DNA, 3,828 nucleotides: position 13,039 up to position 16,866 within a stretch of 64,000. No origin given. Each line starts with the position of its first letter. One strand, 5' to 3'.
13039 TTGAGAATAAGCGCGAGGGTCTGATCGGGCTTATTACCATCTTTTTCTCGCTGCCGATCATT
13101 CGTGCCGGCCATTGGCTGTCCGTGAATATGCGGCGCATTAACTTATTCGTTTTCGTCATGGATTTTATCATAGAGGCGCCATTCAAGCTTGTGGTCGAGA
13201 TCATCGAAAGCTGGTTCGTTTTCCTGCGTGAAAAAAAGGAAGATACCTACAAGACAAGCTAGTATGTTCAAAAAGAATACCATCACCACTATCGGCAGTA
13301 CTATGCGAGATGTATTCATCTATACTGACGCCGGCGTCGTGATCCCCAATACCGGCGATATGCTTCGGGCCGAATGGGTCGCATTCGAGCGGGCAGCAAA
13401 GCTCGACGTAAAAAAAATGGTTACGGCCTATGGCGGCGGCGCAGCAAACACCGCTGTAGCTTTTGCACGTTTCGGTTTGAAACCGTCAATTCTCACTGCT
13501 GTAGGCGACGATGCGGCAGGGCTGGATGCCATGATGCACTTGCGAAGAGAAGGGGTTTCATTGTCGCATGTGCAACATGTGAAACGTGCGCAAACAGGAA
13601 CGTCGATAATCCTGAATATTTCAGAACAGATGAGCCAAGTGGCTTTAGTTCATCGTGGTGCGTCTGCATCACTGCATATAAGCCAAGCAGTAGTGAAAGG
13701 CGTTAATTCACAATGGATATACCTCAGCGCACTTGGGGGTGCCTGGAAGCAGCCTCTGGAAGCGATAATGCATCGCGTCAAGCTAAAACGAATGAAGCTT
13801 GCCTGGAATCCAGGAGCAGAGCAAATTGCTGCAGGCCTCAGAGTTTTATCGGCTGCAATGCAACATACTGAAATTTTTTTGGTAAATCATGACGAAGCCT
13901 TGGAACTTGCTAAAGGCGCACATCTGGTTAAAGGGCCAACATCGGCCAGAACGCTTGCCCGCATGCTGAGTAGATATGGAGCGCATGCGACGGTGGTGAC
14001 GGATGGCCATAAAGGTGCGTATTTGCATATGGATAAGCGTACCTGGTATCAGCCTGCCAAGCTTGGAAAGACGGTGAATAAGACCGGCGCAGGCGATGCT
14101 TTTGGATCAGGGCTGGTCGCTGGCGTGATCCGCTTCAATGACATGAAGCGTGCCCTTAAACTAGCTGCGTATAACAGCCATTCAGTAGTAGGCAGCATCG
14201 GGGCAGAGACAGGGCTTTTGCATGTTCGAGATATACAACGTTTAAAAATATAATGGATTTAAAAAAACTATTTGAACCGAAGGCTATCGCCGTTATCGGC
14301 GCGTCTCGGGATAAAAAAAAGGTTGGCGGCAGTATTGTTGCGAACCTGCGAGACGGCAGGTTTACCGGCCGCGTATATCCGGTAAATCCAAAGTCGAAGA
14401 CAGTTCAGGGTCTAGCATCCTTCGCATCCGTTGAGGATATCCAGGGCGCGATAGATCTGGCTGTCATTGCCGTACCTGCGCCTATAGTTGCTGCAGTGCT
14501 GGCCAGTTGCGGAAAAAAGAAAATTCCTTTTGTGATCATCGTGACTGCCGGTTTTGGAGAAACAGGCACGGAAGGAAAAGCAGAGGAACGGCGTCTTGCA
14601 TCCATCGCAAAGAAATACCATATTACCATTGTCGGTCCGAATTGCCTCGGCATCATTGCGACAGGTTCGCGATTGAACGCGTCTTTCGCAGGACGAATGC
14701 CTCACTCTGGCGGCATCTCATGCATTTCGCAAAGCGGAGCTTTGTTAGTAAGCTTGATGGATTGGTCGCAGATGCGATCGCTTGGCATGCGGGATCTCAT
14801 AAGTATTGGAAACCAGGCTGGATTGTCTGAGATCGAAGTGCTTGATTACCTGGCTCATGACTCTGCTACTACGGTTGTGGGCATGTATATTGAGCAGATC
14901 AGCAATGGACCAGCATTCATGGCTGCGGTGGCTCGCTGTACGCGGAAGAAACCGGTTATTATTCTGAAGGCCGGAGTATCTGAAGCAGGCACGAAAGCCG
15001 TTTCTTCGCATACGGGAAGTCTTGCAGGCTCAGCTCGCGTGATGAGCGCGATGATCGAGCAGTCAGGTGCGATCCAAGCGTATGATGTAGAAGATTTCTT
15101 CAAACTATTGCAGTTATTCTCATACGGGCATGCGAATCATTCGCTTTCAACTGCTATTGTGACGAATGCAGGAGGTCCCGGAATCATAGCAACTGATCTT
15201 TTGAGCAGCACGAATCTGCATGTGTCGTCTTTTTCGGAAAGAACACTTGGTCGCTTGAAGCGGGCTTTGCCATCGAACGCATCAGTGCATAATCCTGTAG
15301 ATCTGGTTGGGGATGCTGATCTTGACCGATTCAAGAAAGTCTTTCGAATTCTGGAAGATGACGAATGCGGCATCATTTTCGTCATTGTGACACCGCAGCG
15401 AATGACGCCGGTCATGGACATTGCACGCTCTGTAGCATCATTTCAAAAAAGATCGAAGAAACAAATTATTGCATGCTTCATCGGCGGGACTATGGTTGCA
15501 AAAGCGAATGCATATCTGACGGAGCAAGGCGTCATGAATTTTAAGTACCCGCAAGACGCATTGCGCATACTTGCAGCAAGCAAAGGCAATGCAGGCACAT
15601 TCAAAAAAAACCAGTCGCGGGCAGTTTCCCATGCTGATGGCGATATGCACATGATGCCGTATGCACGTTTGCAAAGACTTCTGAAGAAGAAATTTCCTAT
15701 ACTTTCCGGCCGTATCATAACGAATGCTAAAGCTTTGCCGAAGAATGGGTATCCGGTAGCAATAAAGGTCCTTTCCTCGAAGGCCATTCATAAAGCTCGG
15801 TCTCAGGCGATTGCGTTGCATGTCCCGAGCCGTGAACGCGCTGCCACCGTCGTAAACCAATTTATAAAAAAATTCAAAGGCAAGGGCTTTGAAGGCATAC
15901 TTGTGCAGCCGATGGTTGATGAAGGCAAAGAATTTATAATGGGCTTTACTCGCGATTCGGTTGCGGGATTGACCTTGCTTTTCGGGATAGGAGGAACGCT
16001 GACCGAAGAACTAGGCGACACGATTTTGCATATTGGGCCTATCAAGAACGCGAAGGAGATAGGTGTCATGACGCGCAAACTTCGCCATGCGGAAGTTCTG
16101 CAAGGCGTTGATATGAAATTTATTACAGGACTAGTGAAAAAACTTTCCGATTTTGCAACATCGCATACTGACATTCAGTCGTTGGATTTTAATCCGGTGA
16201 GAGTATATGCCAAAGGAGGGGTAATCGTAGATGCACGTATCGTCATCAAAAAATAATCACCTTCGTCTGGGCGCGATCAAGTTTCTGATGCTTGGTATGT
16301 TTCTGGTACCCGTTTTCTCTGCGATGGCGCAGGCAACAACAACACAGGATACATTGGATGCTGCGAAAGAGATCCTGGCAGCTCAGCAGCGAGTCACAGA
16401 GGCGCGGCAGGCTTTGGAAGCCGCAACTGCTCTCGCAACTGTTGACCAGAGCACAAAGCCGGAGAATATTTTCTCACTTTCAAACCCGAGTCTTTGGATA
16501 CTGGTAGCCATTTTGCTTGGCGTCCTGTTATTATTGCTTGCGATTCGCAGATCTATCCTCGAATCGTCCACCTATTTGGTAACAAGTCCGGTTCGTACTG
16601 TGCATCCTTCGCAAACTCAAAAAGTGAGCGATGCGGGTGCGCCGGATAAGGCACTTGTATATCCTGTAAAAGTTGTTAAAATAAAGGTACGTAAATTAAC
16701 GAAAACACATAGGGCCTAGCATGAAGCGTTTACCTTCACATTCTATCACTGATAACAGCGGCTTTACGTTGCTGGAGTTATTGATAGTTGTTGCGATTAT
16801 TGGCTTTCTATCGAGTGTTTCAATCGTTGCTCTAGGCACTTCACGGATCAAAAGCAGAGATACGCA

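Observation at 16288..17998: Pilin-like protein with a large Myxococcus-type Cys-rich-repeat domain, preceded by a small secreted/membrane protein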

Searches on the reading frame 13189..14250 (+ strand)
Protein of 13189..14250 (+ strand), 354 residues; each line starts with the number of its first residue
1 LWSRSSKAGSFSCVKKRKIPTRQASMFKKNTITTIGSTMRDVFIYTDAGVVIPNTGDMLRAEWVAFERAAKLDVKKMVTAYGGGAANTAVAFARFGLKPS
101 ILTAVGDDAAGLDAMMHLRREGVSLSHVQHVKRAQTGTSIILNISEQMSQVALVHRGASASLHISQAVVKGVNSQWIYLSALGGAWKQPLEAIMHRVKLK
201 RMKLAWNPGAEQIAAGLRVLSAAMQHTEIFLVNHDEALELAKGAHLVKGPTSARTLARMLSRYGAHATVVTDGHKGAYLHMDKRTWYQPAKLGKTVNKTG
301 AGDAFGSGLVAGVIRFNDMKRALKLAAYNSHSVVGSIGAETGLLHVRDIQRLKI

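Call 76: search_protein_families(library=pfam, proteins=[window:13189-14250:+], max_evalue=0.01)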
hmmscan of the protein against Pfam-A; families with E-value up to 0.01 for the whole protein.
window:13189-14250:+ (354 aa): 3 families
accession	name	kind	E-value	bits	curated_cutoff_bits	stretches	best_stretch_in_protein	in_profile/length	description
PF00294.29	PfkB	-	3.1e-32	112.6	25.8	1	67-341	18-297/302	pfkB family carbohydrate kinase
PF08543.17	Phos_pyr_kin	-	3e-05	24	27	1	223-327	116-225/246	Phosphomethylpyrimidine kinase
PF14336.11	GLUCM-like_C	-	0.0039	17.1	27.9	0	249-275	55-81/291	D-glutamate cyclase-like, C-terminal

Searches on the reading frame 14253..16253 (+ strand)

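Call 3: search_protein_families(library=pfam, proteins=[window:14253-16253:+], max_evalue=1)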
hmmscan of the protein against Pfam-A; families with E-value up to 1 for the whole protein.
window:14253-16253:+ (667 aa): 5 families
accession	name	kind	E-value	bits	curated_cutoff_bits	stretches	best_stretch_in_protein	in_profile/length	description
PF13607.11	Succ_CoA_lig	-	2.3e-46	157.4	27.4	1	153-289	2-138/138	Succinyl-CoA ligase like flavodoxin domain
PF13549.11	ATP-grasp_5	-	2.2e-33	115.9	27.6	1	493-665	40-221/221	ATP-grasp domain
PF13380.12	CoA_binding_2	-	1.2e-23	84.2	22.8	1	10-135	1-114/116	CoA binding domain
PF02629.25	CoA_binding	-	7.1e-12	46.4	22.3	1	8-100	2-97/97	CoA binding domain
PF19045.5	Ligase_CoA_2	-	7.8e-07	29.7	23.7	1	301-435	2-142/162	Ligase-CoA domain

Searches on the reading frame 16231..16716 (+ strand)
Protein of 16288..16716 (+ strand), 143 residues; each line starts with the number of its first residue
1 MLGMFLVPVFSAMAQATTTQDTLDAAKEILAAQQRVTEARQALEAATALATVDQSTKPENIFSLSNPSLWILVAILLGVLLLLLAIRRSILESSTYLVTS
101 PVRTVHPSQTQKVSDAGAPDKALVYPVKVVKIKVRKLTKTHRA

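Call 3: search_protein_families(library=pfam, proteins=[window:16288-16716:+], max_evalue=1)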
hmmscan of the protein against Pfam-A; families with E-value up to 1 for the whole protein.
window:16288-16716:+ (143 aa): 3 families
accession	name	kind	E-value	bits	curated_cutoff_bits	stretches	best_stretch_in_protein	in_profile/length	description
PF15220.11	HILPDA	-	0.019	15.5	27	1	70-104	3-37/63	Hypoxia-inducible lipid droplet-associated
PF05858.17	BIV_Env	-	0.12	11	20.8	1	45-91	119-171/548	Bovine immunodeficiency virus surface protein (SU)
PF11389.14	Porin_OmpL1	-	0.24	11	27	1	16-57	19-59/272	Leptospira porin protein OmpL1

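Call 4: search_protein_families(library=ncbifam, proteins=[window:16288-16716:+], max_evalue=1)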
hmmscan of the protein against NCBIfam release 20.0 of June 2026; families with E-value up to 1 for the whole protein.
window:16288-16716:+ (143 aa): 4 families
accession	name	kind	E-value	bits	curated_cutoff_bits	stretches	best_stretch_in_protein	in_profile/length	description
NF045974.1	conju_CD1108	subfamily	0.046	13.5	100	1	28-116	12-101/190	CD1108 family mobile element protein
TIGR02447.1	yiiD_Cterm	subfamily_domain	0.09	12.6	97.1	1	72-121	47-96/138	putative thioesterase domain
NF008052.0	PRK10786.1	equivalog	0.095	11.4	500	0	89-142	189-243/367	bifunctional diaminohydroxyphosphoribosylaminopyrimidine deaminase/5-amino-6-(5-phosphoribosylamino)uracil reductase RibD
NF049893.1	spr0155_permease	equivalog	0.1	12.8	120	1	6-97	10-101/165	ABC transporter permease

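Call 49: find_homologous_proteins(query=A2, max_evalue=0.01)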
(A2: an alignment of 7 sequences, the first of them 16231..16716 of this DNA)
Query A2 (7 sequences) (162 aa, profile of the alignment): 8 proteins with E <= 0.01 among 8000 candidates.
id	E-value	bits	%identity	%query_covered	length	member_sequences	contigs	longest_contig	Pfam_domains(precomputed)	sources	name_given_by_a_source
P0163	4.4e-52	194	100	100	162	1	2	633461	-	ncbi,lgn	-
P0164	1.4e-51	193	29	58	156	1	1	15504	-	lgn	-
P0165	2.2e-42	163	51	45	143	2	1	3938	-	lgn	-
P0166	5.7e-38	148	30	73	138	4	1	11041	-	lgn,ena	-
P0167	4.5e-30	123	35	80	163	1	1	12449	-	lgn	-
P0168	6.7e-24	103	37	55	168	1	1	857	-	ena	-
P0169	3.6e-20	91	44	50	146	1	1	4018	-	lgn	-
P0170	1.6e-14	72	31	54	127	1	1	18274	-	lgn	-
